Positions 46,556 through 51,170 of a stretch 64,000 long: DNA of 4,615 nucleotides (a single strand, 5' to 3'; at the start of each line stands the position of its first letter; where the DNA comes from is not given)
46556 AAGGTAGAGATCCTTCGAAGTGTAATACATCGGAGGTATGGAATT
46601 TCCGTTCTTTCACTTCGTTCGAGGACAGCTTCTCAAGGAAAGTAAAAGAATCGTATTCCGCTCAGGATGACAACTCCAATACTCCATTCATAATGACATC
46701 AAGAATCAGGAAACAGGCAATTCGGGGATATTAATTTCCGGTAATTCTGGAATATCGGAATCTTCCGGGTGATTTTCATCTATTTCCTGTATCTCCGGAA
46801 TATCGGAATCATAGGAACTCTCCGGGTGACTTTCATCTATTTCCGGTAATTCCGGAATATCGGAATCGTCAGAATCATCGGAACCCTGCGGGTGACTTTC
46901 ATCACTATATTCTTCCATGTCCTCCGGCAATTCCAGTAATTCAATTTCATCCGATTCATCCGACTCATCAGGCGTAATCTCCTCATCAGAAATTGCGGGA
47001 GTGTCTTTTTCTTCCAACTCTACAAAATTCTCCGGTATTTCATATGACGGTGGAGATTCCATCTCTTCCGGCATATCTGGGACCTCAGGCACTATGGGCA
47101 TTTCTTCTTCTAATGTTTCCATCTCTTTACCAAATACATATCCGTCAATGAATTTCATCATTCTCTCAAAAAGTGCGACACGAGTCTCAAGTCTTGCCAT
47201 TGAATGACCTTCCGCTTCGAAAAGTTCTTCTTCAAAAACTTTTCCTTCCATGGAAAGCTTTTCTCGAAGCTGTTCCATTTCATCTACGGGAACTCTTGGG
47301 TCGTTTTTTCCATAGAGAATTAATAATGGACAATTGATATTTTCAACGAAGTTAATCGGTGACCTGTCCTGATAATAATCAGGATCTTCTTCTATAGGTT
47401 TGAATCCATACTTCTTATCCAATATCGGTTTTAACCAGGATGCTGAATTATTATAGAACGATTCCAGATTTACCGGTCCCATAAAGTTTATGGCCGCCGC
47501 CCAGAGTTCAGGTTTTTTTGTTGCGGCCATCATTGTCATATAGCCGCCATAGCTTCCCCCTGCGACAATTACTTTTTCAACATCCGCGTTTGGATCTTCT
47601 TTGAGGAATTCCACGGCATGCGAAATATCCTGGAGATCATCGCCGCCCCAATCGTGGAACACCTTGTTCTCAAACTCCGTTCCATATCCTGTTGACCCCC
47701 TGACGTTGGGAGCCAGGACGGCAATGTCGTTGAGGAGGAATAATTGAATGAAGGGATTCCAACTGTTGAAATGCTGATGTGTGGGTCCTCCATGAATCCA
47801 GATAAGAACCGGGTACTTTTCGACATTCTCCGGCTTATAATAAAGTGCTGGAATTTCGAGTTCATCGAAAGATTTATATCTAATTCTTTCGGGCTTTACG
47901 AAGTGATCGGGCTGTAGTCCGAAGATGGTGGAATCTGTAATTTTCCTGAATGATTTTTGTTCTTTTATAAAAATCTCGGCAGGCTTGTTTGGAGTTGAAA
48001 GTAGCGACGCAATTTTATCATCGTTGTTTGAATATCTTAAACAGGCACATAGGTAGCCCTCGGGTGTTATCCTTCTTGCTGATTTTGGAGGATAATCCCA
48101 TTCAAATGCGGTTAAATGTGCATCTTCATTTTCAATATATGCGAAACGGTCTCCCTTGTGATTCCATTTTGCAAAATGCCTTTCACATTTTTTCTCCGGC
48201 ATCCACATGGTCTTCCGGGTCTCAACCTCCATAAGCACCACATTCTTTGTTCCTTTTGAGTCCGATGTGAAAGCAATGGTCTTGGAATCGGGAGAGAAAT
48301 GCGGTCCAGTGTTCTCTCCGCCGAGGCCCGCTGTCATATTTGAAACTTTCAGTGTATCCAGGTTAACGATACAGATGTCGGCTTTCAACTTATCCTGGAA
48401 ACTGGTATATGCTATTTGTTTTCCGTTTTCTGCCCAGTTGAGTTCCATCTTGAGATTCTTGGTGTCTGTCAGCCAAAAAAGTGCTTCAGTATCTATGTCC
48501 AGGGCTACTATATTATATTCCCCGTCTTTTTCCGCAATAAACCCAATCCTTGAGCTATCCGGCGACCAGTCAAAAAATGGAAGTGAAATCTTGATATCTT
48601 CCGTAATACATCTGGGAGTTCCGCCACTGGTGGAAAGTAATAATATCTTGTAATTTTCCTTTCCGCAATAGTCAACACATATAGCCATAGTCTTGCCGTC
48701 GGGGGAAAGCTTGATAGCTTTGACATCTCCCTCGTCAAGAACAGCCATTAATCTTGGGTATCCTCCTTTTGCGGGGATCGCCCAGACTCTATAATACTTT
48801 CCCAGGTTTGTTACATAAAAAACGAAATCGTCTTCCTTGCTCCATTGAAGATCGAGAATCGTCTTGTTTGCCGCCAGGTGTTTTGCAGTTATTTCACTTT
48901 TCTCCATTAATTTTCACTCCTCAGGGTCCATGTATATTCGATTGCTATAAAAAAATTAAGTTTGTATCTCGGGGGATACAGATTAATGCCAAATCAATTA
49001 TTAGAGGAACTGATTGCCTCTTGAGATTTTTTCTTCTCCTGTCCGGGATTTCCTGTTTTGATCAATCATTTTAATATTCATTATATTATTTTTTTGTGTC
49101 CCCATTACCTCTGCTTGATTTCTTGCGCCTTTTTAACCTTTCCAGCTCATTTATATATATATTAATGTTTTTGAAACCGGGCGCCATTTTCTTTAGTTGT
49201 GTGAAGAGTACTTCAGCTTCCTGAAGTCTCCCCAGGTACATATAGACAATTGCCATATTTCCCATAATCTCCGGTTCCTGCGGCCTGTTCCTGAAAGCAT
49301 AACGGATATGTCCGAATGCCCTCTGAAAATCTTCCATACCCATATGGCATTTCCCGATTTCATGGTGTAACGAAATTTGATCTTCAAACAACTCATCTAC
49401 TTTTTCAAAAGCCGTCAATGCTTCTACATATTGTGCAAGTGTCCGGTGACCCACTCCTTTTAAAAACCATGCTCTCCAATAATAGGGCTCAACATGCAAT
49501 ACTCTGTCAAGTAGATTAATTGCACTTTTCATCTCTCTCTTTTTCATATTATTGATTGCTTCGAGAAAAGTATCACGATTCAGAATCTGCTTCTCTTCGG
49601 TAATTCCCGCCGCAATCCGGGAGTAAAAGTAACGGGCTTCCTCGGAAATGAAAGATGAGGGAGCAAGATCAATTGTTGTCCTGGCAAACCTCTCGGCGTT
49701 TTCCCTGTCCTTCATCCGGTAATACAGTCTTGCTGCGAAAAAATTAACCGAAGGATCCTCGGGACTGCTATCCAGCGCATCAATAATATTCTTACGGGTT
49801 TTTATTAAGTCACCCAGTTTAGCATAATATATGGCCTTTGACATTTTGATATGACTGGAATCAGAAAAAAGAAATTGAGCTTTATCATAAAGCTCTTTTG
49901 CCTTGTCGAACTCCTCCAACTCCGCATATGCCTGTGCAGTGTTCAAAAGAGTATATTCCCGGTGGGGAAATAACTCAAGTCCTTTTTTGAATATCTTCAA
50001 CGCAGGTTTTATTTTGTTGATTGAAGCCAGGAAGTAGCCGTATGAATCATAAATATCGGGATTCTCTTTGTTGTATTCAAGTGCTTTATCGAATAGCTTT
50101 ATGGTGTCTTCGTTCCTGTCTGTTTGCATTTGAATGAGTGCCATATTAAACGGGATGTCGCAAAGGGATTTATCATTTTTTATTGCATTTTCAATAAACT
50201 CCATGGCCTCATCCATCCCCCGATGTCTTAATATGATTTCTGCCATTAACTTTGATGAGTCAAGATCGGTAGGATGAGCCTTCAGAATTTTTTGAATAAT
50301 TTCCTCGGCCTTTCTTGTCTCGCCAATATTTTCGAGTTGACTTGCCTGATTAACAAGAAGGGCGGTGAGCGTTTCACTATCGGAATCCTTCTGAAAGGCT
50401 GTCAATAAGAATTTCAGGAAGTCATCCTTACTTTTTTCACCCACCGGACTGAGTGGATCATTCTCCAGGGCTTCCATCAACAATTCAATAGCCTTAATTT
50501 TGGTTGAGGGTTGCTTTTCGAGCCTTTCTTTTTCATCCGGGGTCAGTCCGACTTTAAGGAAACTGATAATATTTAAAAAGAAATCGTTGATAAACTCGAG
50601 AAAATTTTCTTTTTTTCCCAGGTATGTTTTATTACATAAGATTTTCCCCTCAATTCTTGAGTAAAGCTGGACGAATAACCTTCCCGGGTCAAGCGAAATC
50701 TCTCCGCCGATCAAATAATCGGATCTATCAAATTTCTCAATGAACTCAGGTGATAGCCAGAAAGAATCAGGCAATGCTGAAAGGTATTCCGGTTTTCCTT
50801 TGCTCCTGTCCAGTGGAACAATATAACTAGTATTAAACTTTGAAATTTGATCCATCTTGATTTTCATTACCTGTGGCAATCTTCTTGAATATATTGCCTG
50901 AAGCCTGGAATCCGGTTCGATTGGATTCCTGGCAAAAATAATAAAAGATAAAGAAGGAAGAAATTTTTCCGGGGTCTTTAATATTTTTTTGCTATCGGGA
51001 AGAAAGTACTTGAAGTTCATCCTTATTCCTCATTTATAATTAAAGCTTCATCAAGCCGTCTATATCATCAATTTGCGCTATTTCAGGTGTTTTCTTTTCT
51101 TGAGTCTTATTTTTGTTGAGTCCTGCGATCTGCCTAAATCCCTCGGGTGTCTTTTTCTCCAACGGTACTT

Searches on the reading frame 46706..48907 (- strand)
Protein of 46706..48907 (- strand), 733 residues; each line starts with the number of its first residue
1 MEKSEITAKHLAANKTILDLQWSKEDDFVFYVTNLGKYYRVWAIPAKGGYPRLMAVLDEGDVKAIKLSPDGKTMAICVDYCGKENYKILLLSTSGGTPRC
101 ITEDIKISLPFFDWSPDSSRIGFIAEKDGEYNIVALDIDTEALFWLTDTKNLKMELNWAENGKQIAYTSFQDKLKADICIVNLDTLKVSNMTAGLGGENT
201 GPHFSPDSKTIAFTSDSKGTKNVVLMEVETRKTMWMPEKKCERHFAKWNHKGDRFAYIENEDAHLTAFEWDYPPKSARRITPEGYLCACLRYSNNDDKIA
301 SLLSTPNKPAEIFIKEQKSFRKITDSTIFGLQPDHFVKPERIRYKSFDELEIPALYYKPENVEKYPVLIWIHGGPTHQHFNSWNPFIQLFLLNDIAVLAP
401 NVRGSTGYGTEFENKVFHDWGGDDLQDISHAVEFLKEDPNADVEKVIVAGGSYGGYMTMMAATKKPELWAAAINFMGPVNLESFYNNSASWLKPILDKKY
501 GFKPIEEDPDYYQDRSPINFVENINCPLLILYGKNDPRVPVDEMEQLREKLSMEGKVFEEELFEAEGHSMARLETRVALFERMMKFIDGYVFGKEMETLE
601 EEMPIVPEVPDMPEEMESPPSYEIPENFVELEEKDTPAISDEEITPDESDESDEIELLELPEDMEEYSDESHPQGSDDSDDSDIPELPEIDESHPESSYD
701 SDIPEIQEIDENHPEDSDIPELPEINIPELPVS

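Call 69: search_protein_families(library=pfam, proteins=[window:46706-48907:-], max_evalue=0.00001)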
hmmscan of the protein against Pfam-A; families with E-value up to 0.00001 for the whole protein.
window:46706-48907:- (733 aa): 10 families
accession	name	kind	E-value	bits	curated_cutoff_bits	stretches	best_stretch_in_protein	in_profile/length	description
PF00326.27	Peptidase_S9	-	5.8e-43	147.3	22.6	1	387-590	7-209/213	Prolyl oligopeptidase family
PF20434.5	BD-FAE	-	4.3e-18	66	26.8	1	355-551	3-215/215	BD-FAE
PF07676.18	PD40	-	1.4e-13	50.9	20.9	0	197-220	9-33/38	WD40-like Beta Propeller Repeat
PF01738.24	DLH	-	5e-13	49.6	21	1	426-574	79-192/217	Dienelactone hydrolase family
PF25174.1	Beta-prop_THOC3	-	5.1e-10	39.2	305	0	192-300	84-187/272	THOC3 beta-propeller domain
PF00561.26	Abhydrolase_1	-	3.2e-09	37.2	25.8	0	366-473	1-98/245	alpha/beta hydrolase fold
PF02897.21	Peptidase_S9_N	-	8.9e-08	31.7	24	0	61-174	125-194/414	Prolyl oligopeptidase, N-terminal beta-propeller domain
PF12146.15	Hydrolase_4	-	1.1e-07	31.9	27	0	367-480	6-111/239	Serine aminopeptidase, S33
PF12697.13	Abhydrolase_6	-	4.3e-07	31.3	26.3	1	368-481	1-113/217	Alpha/beta hydrolase family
PF02129.25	Peptidase_S15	-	6.4e-06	26.5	23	0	402-487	59-140/262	X-Pro dipeptidyl-peptidase (S15 family)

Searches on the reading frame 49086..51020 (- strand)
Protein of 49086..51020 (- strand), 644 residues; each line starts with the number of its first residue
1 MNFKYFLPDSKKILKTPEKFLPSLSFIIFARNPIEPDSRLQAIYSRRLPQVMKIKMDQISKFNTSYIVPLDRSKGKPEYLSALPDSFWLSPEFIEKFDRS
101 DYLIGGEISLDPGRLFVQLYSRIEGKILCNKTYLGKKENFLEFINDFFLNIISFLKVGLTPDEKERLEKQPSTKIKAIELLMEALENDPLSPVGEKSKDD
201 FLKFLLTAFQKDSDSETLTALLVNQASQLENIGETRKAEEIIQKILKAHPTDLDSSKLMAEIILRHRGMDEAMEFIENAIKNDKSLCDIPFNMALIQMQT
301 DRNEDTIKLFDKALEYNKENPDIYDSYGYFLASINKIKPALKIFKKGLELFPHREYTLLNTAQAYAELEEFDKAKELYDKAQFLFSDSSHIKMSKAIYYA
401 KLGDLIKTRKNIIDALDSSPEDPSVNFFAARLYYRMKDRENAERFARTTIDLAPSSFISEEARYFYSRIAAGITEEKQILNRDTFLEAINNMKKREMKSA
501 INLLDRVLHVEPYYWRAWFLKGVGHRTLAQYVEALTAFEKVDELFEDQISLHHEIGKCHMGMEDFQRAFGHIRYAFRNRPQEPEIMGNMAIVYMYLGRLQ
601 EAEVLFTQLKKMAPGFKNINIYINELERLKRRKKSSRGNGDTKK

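Call 69: search_protein_families(library=pfam, proteins=[window:49086-51020:-], max_evalue=0.00001)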
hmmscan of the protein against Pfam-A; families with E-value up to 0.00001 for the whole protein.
window:49086-51020:- (644 aa): 17 families
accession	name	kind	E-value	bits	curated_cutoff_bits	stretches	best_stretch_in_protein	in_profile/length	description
PF14559.12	TPR_19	-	5.7e-25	87.9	25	0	340-395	10-65/68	Tetratricopeptide repeat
PF07719.23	TPR_2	-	1.4e-22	78.3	27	0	584-615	2-33/34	Tetratricopeptide repeat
PF13428.12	TPR_14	-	5.7e-18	64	23.5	0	222-261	4-43/44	Tetratricopeptide repeat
PF00515.34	TPR_1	-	7.4e-17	60.8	27.8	0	357-381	3-27/34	Tetratricopeptide repeat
PF13432.12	TPR_16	-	1.4e-15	57.8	32.7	0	493-542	9-58/65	Tetratricopeptide repeat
PF13181.12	TPR_8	-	5e-15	54.8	25.7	0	360-381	6-27/34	Tetratricopeptide repeat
PF12895.13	ANAPC3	-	2.3e-14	53.9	27.2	0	303-380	5-81/82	Anaphase-promoting complex, cyclosome, subunit 3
PF23914.1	TPR_CcmH_CycH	-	5.3e-11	43.1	42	0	488-614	23-152/158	Cytochrome c-type biogenesis protein H TPR domain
PF13431.12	TPR_17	-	1.1e-10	41.3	24.4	0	309-335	1-27/34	Tetratricopeptide repeat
PF13424.12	TPR_12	-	8.9e-10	39.1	30.1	0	563-609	24-71/77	Tetratricopeptide repeat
PF13176.12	TPR_7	-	2.9e-09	36.7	27.9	0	587-609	3-25/36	Tetratricopeptide repeat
PF13371.12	TPR_9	-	2.2e-08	34.4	35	0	557-602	3-48/73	Tetratricopeptide repeat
PF25058.1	ARM_TT21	-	3.4e-08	34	27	0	207-267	82-142/155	Tetratricopeptide repeat protein 21 ARM repeat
PF13174.12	TPR_6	-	1.3e-07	32.3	26.3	0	357-380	2-25/33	Tetratricopeptide repeat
PF25060.1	ARM_TT21_2nd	-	1.5e-07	31.6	27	0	234-300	203-269/270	Tetratricopeptide repeat protein 21 second ARM domain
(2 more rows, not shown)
